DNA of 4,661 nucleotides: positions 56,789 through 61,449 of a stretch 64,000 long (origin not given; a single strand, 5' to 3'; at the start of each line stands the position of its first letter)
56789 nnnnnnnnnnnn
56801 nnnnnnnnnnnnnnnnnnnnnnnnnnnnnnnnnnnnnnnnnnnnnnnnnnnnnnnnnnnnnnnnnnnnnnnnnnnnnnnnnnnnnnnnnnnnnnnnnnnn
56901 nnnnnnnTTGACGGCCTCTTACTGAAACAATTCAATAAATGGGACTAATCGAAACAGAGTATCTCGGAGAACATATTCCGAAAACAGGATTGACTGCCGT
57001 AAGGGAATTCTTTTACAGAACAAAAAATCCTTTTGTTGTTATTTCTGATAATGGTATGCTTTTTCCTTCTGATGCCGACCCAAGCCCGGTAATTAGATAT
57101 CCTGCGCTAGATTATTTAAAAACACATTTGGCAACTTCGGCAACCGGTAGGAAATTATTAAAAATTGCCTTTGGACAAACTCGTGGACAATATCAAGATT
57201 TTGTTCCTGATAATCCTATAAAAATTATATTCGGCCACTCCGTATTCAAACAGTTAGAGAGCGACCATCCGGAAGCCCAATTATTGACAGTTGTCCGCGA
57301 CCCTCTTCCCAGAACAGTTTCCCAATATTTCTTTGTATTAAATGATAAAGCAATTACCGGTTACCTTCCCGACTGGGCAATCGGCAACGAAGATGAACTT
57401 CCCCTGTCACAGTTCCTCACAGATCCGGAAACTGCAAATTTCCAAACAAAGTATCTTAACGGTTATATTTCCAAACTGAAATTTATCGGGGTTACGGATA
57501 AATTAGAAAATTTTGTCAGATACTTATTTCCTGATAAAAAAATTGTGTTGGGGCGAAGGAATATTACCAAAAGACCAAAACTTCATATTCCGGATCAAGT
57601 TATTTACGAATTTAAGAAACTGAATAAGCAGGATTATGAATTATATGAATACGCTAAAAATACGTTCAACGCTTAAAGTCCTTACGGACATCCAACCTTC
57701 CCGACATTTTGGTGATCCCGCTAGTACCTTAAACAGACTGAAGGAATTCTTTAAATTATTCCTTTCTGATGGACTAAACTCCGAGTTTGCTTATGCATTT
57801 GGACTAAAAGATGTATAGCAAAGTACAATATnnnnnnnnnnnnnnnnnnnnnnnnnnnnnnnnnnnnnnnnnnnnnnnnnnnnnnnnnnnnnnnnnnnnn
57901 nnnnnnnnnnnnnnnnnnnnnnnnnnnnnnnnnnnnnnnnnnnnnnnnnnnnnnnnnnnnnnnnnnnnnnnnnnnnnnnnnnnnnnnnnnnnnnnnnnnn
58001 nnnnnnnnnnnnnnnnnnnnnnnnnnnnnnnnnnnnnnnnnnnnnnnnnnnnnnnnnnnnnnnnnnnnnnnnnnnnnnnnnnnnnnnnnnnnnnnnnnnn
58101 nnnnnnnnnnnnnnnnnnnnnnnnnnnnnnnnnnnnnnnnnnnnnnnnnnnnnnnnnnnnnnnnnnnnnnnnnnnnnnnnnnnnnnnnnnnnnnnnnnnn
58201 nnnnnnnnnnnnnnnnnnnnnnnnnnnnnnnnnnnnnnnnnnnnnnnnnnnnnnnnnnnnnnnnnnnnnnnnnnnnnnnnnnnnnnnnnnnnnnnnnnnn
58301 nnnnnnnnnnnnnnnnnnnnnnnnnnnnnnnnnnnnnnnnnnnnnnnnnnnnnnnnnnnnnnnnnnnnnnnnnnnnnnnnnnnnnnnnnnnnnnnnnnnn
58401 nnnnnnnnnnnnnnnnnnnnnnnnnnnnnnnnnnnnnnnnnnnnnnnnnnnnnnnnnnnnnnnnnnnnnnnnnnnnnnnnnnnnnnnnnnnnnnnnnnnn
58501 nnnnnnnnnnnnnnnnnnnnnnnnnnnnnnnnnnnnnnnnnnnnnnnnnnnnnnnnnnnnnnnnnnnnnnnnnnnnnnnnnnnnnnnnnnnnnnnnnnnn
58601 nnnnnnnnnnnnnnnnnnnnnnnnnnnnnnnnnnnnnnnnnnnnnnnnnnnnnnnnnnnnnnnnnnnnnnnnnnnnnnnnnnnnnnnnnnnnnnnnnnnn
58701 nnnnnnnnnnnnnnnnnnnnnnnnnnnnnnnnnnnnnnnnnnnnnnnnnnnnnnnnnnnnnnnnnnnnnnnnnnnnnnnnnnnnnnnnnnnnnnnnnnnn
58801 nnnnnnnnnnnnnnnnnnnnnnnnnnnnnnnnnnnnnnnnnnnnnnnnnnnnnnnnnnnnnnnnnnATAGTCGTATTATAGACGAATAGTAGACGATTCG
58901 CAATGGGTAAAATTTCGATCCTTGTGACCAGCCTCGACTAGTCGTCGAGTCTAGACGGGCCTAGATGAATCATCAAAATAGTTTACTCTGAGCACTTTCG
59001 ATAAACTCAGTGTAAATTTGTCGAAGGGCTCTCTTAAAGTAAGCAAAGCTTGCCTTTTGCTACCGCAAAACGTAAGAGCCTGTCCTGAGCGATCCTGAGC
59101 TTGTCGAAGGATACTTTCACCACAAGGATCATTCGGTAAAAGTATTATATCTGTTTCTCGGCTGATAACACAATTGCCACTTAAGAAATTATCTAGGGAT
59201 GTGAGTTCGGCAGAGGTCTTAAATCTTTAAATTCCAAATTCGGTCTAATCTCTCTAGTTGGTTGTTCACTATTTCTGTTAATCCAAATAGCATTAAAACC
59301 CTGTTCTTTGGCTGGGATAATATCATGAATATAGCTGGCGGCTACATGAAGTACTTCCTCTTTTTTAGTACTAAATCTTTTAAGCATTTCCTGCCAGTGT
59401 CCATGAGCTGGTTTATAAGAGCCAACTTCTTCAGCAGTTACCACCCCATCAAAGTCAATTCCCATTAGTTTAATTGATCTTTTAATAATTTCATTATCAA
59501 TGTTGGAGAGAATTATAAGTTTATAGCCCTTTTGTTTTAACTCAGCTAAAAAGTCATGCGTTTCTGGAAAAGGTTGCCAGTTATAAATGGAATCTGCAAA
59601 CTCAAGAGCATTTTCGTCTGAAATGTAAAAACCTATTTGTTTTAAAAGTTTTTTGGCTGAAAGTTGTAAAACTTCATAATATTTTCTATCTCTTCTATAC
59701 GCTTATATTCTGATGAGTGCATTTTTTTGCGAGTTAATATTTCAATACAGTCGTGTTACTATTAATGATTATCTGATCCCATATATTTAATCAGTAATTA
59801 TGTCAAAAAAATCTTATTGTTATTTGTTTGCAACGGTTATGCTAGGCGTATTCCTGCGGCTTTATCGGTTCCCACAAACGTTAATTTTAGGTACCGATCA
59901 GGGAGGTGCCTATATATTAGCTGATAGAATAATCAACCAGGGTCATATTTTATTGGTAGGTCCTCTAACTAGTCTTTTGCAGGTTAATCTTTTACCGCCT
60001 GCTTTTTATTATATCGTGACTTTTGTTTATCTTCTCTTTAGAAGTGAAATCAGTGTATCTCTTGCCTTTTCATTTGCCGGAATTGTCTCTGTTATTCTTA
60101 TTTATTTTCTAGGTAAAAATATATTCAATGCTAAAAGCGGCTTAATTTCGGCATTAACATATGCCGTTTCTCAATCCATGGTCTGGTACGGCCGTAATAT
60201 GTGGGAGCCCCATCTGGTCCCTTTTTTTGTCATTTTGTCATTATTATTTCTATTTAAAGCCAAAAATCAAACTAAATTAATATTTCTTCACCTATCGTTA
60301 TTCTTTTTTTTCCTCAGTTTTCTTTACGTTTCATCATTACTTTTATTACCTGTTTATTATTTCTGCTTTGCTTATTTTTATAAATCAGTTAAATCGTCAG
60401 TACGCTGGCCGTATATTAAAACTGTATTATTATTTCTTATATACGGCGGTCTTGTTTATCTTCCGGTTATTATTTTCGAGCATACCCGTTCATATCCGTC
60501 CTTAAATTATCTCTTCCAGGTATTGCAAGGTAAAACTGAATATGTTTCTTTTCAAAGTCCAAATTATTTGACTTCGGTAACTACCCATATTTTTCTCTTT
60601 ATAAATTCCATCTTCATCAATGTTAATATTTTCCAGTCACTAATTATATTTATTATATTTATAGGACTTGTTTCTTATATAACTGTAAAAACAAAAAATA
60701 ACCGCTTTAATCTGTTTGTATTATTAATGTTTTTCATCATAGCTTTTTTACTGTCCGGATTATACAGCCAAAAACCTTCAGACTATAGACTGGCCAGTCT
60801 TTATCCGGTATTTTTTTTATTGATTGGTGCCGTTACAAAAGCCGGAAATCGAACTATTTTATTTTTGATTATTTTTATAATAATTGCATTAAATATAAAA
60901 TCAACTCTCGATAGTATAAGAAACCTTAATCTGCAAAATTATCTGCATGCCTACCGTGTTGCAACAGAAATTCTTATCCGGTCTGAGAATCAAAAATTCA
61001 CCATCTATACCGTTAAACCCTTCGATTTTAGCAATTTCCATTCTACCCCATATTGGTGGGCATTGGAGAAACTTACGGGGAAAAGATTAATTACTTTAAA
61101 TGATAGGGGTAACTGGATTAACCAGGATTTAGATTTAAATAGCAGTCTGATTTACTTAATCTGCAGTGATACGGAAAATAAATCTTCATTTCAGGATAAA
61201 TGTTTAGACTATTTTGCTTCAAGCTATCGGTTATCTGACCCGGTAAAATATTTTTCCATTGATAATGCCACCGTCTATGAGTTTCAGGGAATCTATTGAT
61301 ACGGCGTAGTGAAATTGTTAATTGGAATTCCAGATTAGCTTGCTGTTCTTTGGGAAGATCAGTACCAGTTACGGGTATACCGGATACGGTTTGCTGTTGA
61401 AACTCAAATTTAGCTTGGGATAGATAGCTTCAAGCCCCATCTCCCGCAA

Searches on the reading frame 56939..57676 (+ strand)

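Call 63: search_protein_families(library=pfam, proteins=[window:56939-57676:+], max_evalue=0.001)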
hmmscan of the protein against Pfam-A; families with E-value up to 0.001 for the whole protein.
window:56939-57676:+ (245 aa): 1 family
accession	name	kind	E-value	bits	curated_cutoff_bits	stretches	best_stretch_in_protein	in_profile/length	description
PF03567.20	Sulfotransfer_2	-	0.00085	20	22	0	117-136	85-106/252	Sulfotransferase family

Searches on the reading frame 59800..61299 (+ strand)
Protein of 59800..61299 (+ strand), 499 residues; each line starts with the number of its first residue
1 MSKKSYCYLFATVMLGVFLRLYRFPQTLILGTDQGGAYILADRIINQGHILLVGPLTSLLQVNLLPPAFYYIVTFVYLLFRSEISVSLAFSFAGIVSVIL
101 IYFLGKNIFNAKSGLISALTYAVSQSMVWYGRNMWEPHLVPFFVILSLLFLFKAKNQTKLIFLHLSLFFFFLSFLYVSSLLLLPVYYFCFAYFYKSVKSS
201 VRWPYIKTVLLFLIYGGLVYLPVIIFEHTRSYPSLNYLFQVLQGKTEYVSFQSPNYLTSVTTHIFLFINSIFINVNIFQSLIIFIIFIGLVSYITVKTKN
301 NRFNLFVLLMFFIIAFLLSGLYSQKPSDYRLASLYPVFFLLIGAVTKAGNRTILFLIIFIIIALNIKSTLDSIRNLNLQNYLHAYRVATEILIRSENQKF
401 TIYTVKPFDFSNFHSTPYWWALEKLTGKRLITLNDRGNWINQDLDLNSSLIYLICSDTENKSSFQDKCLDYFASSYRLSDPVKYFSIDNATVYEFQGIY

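Call 63: search_protein_families(library=pfam, proteins=[window:59800-61299:+], max_evalue=0.001)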
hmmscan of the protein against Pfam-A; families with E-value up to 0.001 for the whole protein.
window:59800-61299:+ (499 aa): 1 family
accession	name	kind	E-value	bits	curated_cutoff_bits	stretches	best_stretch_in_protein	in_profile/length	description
PF13231.12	PMT_2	-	5.9e-09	36.8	26.1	1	66-214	3-152/160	Dolichyl-phosphate-mannose-protein mannosyltransferase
